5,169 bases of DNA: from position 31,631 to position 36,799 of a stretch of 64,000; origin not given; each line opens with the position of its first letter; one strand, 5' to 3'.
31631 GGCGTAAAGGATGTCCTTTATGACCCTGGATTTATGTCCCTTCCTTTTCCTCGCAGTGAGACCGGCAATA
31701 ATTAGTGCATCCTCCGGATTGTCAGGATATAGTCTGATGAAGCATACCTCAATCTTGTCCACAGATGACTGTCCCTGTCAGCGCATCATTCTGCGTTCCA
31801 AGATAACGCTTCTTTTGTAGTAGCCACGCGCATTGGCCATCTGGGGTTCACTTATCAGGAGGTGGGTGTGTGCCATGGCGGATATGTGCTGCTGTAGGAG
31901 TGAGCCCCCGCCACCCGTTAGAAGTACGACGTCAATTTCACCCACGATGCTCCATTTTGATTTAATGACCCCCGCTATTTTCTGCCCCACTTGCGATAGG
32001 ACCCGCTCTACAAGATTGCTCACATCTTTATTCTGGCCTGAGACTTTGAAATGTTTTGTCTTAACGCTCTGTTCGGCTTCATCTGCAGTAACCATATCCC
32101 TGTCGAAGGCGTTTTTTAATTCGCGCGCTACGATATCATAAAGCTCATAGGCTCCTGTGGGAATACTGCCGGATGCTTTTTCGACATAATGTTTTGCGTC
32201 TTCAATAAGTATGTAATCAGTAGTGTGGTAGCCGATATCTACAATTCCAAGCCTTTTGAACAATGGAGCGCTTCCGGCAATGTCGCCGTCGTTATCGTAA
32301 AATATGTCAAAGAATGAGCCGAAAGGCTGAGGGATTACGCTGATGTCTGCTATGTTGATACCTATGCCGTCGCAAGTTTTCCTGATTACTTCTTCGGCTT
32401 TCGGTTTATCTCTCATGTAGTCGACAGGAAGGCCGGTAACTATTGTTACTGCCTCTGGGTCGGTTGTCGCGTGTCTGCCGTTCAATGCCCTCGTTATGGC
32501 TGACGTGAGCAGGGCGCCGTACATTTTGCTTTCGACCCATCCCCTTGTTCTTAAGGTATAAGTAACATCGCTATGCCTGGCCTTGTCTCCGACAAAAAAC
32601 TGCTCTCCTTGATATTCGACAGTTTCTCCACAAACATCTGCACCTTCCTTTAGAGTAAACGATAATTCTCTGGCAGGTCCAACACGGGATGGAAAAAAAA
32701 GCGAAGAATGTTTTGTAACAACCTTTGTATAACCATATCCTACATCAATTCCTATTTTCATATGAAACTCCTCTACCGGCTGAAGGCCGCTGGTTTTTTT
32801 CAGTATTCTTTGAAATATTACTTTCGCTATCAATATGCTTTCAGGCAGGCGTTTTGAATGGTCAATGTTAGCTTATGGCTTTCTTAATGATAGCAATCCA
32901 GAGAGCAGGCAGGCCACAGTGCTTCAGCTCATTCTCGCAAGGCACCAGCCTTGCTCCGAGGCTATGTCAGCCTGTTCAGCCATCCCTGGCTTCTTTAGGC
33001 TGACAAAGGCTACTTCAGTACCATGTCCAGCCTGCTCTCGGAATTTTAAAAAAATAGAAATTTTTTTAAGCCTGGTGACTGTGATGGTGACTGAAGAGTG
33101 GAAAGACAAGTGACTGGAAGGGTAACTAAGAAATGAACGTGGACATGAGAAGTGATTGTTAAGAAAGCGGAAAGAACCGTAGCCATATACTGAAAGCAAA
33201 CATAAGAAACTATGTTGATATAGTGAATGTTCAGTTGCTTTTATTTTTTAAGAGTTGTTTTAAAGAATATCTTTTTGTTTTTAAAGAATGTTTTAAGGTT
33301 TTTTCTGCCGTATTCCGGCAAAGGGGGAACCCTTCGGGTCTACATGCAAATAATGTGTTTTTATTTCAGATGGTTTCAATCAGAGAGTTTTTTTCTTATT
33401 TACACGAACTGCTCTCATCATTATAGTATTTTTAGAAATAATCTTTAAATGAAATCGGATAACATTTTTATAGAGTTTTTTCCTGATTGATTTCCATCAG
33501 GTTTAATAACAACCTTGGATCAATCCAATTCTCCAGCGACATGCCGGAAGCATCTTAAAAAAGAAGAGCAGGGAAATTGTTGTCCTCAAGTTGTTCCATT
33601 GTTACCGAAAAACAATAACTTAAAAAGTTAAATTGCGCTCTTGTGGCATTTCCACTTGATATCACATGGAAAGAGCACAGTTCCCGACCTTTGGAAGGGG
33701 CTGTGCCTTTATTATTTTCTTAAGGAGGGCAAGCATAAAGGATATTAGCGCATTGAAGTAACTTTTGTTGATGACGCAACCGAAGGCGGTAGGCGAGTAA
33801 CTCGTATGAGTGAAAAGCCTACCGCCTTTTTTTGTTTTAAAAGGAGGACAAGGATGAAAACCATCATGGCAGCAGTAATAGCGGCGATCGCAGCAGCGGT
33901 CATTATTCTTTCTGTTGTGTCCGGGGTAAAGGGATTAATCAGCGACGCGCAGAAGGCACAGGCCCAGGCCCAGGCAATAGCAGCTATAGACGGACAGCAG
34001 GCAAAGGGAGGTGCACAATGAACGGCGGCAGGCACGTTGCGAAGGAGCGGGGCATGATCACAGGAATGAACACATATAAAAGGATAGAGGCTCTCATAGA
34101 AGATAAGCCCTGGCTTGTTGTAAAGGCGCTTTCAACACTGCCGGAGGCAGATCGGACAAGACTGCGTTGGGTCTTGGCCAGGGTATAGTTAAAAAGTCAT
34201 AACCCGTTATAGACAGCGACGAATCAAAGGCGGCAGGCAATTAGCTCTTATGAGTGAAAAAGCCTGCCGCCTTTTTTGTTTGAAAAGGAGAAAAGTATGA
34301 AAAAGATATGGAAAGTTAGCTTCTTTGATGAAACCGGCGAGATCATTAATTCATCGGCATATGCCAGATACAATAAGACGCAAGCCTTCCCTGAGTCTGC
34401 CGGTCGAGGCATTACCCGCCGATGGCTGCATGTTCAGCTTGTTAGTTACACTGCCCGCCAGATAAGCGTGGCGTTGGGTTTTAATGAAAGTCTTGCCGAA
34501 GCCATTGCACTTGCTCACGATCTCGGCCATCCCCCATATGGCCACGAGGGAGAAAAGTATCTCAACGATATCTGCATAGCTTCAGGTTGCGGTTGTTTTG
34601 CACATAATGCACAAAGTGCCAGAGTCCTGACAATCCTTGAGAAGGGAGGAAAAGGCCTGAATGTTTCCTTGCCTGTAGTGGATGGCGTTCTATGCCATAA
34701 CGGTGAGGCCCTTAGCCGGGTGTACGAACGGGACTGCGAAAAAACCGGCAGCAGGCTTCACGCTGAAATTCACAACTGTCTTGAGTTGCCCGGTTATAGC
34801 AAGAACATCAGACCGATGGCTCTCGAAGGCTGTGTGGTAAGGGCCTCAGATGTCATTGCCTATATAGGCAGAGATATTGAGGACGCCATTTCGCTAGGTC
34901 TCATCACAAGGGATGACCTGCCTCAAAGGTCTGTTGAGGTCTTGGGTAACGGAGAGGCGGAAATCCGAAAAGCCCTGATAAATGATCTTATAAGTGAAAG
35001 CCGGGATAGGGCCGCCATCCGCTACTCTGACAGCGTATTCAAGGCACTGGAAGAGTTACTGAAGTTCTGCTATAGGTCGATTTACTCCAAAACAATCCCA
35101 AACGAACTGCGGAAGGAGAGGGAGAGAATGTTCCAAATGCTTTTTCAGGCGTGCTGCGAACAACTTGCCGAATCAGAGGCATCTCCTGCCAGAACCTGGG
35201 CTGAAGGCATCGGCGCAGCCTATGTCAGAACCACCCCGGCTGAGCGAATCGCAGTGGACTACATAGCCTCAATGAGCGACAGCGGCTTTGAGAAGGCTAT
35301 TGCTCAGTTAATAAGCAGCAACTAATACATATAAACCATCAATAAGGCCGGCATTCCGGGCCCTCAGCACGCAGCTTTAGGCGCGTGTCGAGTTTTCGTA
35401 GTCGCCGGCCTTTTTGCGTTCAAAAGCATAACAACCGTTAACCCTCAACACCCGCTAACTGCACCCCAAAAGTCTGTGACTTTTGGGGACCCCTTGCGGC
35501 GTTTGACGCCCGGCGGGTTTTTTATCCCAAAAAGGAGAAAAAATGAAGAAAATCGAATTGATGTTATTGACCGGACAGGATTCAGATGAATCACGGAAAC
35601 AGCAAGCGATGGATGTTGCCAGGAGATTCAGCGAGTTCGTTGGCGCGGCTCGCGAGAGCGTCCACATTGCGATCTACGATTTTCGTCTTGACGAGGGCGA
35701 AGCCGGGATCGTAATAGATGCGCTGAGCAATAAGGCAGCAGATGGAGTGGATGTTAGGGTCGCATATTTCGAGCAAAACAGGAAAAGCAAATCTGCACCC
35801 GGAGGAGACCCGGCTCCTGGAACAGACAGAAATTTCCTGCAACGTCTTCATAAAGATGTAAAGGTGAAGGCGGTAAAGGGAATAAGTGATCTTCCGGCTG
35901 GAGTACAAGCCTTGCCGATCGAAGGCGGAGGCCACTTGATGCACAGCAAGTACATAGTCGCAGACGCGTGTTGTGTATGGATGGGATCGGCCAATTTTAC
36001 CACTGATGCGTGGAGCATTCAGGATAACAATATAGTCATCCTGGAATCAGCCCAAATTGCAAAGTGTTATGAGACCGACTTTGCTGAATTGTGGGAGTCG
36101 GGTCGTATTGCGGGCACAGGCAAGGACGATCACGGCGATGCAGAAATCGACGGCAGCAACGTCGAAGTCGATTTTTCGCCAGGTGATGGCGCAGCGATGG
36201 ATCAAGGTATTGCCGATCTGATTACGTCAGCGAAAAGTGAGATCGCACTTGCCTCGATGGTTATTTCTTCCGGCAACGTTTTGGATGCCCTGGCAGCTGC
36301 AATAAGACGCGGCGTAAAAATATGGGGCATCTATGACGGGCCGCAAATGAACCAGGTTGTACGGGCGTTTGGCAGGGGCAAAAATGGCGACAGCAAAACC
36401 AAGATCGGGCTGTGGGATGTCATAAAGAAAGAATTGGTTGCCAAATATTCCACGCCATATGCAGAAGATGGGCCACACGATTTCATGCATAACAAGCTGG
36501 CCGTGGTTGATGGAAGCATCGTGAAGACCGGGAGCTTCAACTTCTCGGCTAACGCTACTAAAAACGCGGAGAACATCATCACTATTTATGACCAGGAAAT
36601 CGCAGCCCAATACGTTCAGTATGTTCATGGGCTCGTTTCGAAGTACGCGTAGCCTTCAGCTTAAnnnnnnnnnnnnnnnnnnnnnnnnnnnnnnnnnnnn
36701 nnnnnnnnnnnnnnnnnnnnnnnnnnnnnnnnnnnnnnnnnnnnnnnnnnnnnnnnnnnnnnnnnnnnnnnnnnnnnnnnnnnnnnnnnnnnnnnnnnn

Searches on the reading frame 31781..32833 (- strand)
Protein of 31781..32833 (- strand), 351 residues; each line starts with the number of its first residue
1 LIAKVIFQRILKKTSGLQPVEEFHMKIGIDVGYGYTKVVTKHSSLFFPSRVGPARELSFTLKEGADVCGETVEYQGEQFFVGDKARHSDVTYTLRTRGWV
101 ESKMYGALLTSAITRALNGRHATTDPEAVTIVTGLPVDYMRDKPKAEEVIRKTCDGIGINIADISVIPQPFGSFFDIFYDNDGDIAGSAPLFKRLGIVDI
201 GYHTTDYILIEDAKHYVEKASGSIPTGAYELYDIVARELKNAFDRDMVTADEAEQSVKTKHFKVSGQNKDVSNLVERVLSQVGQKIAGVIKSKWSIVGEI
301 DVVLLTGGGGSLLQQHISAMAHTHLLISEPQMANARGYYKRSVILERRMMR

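Call 7: search_protein_families(library=pfam, proteins=[window:31781-32833:-], max_evalue=0.001)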
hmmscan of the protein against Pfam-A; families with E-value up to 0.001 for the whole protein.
window:31781-32833:- (351 aa): 3 families
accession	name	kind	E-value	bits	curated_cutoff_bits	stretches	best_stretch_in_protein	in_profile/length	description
PF17989.7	ALP_N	-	5.7e-24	85.5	26.3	1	28-172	1-148/148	Actin like proteins N terminal domain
PF21522.3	MreB-like_C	-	2.4e-18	67.3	27.8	1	197-318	1-122/123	Archaeal actin homologue MreB-like, C-terminal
PF21523.3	ParM_N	-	0.0001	22.8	27.4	1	193-336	5-154/159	Plasmid segregation protein ParM, C-terminal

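Call 80: search_protein_families(library=padloc, proteins=[window:31781-32833:-], max_evalue=0.001)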
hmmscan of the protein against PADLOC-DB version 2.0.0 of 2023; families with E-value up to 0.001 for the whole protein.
window:31781-32833:- (351 aa): 0 families

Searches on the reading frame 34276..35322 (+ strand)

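Call 8: search_protein_families(library=pfam, proteins=[window:34276-35322:+], max_evalue=0.001)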
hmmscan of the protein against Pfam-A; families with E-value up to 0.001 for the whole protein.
window:34276-35322:+ (349 aa): 2 families
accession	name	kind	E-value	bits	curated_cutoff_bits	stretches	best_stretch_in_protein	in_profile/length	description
PF01966.28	HD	-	4.1e-08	33.9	22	1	52-194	4-113/116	HD domain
PF13286.11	HD_assoc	-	8.2e-08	33.1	22.2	1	248-336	1-83/91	Phosphohydrolase-associated domain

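Call 80: search_protein_families(library=padloc, proteins=[window:34276-35322:+], max_evalue=0.001)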
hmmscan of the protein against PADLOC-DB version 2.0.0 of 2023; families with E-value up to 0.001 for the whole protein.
window:34276-35322:+ (349 aa): 1 family
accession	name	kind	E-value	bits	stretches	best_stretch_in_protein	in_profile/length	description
PDLC02374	dGTPase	-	2.9e-43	146.7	1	19-347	44-372/395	-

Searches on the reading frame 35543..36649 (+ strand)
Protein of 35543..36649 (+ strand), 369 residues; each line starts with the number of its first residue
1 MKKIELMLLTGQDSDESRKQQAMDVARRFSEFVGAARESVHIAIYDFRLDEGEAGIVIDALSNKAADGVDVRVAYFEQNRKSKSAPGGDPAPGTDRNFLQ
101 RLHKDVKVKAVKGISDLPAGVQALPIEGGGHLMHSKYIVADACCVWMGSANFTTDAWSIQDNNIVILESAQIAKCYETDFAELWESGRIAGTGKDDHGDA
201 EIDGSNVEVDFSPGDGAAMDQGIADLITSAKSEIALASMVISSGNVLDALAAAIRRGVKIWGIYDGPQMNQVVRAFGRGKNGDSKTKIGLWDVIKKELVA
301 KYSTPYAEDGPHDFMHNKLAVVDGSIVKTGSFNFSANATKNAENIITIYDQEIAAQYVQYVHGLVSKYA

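Call 8: search_protein_families(library=pfam, proteins=[window:35543-36649:+], max_evalue=0.001)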
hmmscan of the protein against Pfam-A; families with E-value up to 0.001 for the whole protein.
window:35543-36649:+ (369 aa): 2 families
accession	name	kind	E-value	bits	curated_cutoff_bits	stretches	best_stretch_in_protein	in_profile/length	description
PF13091.12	PLDc_2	-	4.4e-39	133.8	27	2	224-361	2-128/132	PLD-like domain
PF07894.18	SACK1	-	3.2e-06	27.3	21.4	0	133-185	219-270/274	Scaffolding anchor of CK1 domain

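Call 80: search_protein_families(library=padloc, proteins=[window:35543-36649:+], max_evalue=0.001)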
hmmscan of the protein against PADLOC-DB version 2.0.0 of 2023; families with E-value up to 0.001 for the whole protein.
window:35543-36649:+ (369 aa): 18 families
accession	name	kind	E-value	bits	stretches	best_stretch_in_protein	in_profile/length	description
PDLC02614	DrmC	-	8.1e-19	65.9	1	220-357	23-143/153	DrmC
PDLC02597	DrmC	-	1.7e-11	42.4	2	19-180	91-232/242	DrmC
PDLC02588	DrmC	-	5.6e-11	40.6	0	132-189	192-249/256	DrmC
PDLC02606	DrmC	-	1.9e-10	38.8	1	220-366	36-175/182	DrmC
PDLC02585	DrmC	-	3.6e-10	37.8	1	220-366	107-246/253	DrmC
PDLC02589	DrmC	-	2.1e-09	34.9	1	219-367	111-256/264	DrmC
PDLC02612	DrmC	-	8.9e-09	33.2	1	213-362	87-222/235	DrmC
PDLC02587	DrmC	-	1.7e-08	31.8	1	9-185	88-257/267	DrmC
PDLC02605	DrmC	-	6.7e-08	30.5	1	220-366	117-261/270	DrmC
PDLC02609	DrmC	-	1.4e-07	29.8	1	27-175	99-224/241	DrmC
PDLC02595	DrmC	-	2.2e-07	28.9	0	27-157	119-233/269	DrmC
PDLC02607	DrmC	-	4.5e-07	27.4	0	132-158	202-228/265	DrmC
PDLC02608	DrmC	-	6.1e-07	27.4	0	223-365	22-152/162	DrmC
PDLC02591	DrmC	-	5e-06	23.9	0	133-183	200-250/260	DrmC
PDLC02602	DrmC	-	2e-05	21.8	0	219-361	107-245/381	DrmC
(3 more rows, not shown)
